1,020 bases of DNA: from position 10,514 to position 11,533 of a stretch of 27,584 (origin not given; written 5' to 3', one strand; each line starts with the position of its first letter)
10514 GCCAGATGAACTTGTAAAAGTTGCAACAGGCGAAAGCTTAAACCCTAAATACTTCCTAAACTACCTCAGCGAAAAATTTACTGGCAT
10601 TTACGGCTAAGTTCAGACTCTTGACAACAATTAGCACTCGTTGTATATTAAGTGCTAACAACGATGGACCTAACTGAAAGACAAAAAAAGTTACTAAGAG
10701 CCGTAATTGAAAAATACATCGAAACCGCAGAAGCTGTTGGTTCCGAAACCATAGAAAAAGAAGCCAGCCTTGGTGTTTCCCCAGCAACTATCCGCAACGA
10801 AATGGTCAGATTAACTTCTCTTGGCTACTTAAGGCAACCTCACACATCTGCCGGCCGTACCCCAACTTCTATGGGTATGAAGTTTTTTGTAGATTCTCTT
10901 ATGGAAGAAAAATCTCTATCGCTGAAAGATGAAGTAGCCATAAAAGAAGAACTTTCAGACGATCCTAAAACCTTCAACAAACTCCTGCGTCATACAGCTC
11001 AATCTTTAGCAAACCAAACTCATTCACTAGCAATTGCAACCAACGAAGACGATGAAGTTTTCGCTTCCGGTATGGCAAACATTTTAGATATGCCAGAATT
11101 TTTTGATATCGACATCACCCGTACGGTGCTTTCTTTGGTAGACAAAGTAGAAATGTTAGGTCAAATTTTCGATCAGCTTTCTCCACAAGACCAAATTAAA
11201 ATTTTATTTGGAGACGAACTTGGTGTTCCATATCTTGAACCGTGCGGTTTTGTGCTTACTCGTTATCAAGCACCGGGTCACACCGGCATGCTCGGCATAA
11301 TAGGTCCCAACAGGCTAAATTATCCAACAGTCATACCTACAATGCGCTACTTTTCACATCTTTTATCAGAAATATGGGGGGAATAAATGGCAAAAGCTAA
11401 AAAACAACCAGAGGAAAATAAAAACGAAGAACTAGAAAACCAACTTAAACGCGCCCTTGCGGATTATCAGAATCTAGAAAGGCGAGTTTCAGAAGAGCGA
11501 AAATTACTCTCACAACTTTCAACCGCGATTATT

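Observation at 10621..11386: Short HrcA lacking its central domain, paired with a CIRCE operator one base longer than canonical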

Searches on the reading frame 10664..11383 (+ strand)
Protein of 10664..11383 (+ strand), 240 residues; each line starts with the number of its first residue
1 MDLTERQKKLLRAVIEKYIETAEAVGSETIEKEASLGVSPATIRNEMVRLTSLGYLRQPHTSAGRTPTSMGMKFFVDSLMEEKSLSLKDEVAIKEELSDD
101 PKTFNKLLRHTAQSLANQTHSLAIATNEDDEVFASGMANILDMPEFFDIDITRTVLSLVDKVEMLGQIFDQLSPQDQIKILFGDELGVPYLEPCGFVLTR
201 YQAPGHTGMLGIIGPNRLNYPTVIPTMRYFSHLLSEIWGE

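Call 7: search_protein_families(library=pfam, proteins=[window:10664-11383:+], max_evalue=0.1)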
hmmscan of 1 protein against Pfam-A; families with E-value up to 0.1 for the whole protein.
window:10664-11383:+ (240 aa): 6 families
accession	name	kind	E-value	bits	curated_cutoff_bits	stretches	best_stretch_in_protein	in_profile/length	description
PF01628.27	HrcA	-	1e-20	75.1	22.2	1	93-224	94-215/215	HrcA protein C terminal domain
PF03444.21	HrcA_DNA-bdg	-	3.2e-06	27.2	21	1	2-70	1-68/79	Winged helix-turn-helix transcription repressor, HrcA DNA-binding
PF08220.18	HTH_DeoR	-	0.024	14.8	21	1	34-61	22-49/57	DeoR-like helix-turn-helix domain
PF01726.22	LexA_DNA_bind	-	0.031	14.5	23.7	1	2-58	3-58/65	LexA DNA binding domain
PF08279.18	HTH_11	-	0.046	14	25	0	36-55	25-44/55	HTH domain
PF13419.12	HAD_2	-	0.059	13.9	23.8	1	93-185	69-161/178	Haloacid dehalogenase-like hydrolase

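Call 8: search_protein_families(library=ncbifam, proteins=[window:10664-11383:+], max_evalue=0.1)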
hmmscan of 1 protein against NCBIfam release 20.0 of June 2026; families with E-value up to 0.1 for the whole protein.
window:10664-11383:+ (240 aa): 4 families
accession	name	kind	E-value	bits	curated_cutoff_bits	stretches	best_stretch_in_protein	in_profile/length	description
TIGR00331.1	hrcA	equivalog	2.7e-60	204.7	197.2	2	4-128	1-126/338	heat-inducible transcriptional repressor HrcA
NF003033.0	PRK03911.1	equivalog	2.6e-17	63.3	248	1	4-113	4-113/264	HrcA family transcriptional regulator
TIGR00498.1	lexA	equivalog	0.026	14.1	110.95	1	2-61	3-61/203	transcriptional repressor LexA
TIGR02630.1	xylose_isom_A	equivalog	0.094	11.6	533.25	0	101-140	129-168/435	xylose isomerase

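Call 9: search_solved_structures(query=window:10664-11383:+, max_evalue=1, show_alignments=2)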
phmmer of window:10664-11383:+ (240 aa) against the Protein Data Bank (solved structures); distinct sequences matched with E-value up to 1: 1.
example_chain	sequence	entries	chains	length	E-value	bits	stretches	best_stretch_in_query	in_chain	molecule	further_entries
1stz_A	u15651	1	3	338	2.8e-18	69.4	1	3-94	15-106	Heat-inducible transcription repressor hrcA homolog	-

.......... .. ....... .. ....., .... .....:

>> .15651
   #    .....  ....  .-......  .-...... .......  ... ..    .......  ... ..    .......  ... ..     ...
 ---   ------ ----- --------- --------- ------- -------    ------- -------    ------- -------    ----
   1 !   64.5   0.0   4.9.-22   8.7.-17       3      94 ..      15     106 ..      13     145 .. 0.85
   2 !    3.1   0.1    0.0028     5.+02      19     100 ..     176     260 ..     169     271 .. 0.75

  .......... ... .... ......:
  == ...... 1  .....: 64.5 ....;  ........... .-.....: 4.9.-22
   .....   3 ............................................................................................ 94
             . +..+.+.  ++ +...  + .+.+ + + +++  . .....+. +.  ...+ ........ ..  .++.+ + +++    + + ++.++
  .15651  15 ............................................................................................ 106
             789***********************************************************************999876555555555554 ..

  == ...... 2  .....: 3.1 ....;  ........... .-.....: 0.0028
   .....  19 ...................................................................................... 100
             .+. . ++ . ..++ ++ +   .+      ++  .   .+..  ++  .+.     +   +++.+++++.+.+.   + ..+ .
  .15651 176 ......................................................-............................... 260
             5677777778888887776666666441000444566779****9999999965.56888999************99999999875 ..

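Call 70: find_encoding_contigs(protein=window:10664-11383:+, flank=500, max_places=3)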
Protein window:10664-11383:+ (240 aa): no gene with exactly this product is on record in the collection.
